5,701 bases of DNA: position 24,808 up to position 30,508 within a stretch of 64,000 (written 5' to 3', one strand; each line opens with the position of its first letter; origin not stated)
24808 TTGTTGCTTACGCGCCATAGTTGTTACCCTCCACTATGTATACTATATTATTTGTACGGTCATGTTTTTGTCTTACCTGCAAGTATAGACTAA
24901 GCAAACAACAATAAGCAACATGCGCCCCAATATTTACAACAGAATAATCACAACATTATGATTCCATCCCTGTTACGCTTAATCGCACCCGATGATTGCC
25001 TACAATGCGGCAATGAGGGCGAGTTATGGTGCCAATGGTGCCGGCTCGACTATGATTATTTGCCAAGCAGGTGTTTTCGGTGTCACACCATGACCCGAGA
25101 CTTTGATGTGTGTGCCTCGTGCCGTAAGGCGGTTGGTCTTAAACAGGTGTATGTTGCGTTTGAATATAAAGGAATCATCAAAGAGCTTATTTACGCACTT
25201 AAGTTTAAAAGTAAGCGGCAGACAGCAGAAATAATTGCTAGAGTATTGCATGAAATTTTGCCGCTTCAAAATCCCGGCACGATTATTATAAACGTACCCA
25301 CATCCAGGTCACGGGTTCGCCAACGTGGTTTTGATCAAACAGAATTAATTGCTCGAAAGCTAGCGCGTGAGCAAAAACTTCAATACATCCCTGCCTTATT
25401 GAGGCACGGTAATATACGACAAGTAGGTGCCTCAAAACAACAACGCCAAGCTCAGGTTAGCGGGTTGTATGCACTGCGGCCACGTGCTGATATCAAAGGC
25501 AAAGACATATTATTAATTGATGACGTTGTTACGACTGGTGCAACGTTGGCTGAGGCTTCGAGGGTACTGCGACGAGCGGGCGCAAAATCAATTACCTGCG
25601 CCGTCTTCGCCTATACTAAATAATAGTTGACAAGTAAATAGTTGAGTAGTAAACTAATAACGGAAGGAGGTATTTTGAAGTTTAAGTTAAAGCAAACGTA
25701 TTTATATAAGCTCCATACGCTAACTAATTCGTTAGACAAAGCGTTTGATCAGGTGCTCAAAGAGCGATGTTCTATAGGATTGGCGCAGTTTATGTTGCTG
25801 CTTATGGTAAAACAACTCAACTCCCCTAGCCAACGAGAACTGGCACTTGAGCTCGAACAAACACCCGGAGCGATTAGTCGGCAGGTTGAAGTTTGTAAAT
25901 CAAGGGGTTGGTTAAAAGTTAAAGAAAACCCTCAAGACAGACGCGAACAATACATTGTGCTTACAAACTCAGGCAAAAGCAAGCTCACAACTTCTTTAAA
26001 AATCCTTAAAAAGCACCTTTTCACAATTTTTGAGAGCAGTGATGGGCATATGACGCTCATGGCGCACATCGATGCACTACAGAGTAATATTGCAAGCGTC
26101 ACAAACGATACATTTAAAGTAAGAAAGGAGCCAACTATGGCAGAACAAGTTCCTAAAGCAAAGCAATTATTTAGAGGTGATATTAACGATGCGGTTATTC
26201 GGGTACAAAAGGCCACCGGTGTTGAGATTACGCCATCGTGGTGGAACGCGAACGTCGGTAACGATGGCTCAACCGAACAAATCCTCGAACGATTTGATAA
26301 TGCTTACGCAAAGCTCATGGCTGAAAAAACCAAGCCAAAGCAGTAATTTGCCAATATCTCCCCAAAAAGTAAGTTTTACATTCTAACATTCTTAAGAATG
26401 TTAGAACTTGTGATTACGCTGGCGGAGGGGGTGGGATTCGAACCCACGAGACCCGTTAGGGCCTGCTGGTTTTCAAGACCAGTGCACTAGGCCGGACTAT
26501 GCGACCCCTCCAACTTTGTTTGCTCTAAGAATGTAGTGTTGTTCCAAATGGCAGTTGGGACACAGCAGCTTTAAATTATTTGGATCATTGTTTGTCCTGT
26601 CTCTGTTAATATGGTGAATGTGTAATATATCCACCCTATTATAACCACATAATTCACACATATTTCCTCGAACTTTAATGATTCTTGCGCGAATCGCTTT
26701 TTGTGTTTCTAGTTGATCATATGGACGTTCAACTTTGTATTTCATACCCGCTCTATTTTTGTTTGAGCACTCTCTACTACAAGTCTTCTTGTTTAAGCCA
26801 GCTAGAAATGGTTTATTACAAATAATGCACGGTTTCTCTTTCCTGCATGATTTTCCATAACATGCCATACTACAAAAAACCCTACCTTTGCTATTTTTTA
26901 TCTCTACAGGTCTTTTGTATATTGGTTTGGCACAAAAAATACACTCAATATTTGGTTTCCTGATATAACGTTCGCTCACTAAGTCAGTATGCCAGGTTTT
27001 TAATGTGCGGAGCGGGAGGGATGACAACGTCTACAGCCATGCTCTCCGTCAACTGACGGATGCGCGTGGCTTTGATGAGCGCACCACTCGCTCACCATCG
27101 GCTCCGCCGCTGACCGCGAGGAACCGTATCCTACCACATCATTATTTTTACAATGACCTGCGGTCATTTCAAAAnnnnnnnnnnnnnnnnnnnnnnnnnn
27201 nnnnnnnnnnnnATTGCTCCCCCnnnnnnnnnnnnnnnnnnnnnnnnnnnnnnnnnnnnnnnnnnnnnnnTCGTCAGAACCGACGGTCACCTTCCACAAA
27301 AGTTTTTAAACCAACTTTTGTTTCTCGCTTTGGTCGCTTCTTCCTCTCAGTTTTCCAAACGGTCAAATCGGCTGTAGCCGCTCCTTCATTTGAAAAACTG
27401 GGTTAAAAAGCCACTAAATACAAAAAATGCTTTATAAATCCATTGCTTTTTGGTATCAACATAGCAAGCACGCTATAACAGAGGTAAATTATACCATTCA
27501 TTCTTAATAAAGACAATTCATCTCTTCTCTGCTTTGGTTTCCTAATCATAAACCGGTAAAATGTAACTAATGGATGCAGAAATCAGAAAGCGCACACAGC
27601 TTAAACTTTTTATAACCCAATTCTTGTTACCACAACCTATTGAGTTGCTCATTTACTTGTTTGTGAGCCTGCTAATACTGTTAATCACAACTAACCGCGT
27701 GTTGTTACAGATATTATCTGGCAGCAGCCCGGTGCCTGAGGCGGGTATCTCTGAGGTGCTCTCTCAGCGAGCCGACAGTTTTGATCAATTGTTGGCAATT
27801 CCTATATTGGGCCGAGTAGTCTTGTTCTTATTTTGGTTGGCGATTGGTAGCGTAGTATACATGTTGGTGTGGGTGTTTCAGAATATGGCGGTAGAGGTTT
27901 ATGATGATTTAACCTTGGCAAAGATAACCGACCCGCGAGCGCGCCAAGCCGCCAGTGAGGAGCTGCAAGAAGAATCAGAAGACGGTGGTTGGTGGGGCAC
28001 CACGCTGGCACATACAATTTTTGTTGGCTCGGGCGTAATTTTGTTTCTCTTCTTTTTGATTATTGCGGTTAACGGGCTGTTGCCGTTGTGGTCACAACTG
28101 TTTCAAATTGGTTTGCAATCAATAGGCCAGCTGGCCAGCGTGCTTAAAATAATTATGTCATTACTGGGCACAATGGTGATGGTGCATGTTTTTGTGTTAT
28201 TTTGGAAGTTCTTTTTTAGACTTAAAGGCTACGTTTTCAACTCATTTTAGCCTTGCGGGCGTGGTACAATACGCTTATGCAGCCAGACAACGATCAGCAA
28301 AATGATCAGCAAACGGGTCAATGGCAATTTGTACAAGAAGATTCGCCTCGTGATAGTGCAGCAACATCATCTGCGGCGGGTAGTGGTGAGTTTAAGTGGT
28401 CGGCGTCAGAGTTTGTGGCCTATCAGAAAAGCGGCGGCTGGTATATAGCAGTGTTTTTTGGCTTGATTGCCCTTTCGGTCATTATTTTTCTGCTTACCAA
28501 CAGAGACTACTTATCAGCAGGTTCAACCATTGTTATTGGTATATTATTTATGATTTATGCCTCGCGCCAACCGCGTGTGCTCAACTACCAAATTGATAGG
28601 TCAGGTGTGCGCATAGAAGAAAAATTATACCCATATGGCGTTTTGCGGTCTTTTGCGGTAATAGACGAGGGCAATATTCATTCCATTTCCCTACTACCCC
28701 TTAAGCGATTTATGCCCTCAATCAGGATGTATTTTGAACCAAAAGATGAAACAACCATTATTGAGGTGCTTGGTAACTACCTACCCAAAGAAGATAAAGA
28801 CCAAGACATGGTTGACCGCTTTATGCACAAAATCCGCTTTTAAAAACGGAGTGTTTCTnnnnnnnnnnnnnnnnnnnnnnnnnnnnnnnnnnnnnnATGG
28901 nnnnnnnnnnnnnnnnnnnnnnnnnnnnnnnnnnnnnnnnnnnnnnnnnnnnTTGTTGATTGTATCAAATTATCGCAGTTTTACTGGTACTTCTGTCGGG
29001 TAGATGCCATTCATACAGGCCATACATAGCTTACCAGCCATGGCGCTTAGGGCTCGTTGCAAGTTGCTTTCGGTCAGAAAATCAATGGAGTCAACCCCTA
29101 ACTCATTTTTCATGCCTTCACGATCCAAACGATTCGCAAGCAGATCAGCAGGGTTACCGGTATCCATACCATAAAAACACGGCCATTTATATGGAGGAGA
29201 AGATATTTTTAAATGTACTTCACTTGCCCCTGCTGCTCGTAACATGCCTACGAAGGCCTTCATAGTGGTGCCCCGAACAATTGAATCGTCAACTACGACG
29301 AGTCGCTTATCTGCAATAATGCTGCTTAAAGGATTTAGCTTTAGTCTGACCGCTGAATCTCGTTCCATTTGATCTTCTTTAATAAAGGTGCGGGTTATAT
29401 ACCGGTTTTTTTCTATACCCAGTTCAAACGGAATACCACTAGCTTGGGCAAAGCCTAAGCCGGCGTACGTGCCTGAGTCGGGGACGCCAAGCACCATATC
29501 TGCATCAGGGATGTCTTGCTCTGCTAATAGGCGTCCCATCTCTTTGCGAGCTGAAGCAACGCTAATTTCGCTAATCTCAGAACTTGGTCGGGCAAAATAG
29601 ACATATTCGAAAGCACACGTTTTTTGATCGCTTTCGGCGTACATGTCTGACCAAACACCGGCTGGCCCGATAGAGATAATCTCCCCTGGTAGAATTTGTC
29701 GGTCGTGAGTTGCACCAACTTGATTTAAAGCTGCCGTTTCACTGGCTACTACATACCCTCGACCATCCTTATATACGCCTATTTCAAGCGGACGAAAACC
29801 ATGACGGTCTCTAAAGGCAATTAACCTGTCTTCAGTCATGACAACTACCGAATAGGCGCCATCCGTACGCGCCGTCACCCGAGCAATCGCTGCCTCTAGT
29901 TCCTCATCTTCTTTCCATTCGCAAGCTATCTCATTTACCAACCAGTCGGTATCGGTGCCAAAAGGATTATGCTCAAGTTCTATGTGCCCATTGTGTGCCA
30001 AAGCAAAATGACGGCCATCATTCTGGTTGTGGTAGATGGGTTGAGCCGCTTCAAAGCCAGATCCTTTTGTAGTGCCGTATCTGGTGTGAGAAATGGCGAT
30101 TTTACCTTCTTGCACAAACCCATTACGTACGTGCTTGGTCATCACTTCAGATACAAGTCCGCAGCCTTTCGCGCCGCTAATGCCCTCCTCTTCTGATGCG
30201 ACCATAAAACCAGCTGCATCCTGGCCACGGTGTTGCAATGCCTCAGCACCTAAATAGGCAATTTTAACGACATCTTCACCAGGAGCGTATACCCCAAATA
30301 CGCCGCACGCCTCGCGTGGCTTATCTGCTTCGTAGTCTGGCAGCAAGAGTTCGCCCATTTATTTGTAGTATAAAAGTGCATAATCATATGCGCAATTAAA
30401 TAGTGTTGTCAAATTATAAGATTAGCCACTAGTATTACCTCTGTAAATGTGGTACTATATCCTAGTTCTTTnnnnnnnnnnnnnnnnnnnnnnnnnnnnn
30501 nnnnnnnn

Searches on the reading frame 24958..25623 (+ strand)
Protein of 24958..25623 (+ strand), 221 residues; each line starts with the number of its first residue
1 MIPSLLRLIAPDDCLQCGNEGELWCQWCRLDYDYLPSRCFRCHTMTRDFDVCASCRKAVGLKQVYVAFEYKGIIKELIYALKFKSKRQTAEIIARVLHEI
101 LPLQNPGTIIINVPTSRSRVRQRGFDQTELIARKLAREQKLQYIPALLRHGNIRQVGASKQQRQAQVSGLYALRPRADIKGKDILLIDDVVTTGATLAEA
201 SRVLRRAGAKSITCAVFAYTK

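Call 59: search_protein_families(library=pfam, proteins=[window:24958-25623:+], max_evalue=0.001)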
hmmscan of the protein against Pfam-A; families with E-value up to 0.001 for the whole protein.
window:24958-25623:+ (221 aa): 3 families
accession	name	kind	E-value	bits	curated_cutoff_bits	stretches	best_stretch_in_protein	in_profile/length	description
PF00156.33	Pribosyltran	-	4.7e-12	45.9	26.3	1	158-219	63-125/158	Phosphoribosyl transferase domain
PF18912.6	DZR_2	-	0.00014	22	27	0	35-59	6-31/56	Double zinc ribbon domain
PF14681.12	UPRTase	-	0.0002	21.4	27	1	145-214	85-155/206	Uracil phosphoribosyltransferase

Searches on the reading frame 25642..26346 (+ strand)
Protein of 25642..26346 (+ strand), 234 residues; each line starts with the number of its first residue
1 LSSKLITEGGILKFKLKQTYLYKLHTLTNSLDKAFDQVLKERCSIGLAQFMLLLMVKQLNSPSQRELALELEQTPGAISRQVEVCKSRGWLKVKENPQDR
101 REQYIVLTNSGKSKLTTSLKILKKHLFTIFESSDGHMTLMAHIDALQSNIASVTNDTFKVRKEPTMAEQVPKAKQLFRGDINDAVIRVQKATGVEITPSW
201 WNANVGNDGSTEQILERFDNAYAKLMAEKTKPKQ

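Call 59: search_protein_families(library=pfam, proteins=[window:25642-26346:+], max_evalue=0.001)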
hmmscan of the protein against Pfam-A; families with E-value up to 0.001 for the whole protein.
window:25642-26346:+ (234 aa): 3 families
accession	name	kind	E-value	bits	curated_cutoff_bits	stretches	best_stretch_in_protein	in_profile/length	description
PF12802.13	MarR_2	-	1.6e-08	35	27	1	47-102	5-61/61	MarR family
PF01047.28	MarR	-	2.9e-06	27.5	24.6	1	47-102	3-58/59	MarR family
PF13601.12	HTH_34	-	0.00015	22.3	27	0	59-124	12-78/80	Winged helix DNA-binding domain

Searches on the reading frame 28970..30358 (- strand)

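Call 60: search_protein_families(library=pfam, proteins=[window:28970-30358:-], max_evalue=0.00001)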
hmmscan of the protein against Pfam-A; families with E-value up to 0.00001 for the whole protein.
window:28970-30358:- (462 aa): 3 families
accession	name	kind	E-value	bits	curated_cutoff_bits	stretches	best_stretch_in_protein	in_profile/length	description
PF13537.11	GATase_7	-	4.8e-08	33.5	25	1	104-212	12-122/123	Glutamine amidotransferase domain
PF00156.33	Pribosyltran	-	1.8e-07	31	26.3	1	286-383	30-120/158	Phosphoribosyl transferase domain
PF13522.11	GATase_6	-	1.9e-07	31.6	27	1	79-207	4-130/130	Glutamine amidotransferase domain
